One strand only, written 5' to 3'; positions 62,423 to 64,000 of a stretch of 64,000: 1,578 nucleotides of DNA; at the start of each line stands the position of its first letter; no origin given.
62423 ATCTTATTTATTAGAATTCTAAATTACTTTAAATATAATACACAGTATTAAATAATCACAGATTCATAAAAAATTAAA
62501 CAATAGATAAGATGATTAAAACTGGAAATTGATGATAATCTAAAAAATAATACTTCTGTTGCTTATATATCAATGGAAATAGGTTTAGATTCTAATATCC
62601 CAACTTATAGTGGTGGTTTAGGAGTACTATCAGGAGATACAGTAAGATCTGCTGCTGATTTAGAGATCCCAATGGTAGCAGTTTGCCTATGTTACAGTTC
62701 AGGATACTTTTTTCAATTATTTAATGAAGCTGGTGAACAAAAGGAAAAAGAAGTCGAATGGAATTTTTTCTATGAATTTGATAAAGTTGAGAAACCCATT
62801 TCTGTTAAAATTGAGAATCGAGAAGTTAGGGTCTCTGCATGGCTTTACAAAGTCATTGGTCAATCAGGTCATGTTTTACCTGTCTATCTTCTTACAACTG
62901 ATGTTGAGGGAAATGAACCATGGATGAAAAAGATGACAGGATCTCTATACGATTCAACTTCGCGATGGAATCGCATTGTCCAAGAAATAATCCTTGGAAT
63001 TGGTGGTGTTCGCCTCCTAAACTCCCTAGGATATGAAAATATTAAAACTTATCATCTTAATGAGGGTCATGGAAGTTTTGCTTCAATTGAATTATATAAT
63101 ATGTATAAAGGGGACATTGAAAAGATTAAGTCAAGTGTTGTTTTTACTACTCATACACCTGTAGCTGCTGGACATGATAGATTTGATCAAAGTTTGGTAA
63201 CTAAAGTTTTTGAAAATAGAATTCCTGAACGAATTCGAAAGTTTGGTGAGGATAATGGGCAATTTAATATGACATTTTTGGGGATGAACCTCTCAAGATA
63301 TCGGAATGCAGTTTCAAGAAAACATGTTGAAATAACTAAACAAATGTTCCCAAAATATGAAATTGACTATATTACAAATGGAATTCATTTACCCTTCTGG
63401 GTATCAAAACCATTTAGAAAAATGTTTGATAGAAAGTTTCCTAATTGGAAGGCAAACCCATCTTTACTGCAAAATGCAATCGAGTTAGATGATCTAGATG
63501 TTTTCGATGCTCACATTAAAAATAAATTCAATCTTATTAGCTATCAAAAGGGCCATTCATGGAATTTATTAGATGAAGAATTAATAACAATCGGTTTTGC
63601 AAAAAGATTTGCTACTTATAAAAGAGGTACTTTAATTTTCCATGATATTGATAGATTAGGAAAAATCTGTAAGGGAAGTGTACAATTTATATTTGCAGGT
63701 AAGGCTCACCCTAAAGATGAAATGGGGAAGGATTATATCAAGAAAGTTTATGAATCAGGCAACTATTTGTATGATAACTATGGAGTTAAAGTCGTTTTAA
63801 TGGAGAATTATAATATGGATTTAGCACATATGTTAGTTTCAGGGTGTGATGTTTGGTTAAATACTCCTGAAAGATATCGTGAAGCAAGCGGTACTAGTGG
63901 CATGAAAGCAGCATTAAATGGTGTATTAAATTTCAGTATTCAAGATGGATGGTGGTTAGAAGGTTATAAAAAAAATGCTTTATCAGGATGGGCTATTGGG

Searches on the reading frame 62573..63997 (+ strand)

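Call 24: search_protein_families(library=pfam, proteins=[window:62573-63997:+], max_evalue=0.001)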
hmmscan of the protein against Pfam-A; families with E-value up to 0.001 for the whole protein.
window:62573-63997:+ (475 aa): 1 family
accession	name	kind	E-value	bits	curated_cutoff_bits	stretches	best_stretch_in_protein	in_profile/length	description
PF00343.26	Phosphorylase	-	2.7e-24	85.9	27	2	216-460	308-580/713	Carbohydrate phosphorylase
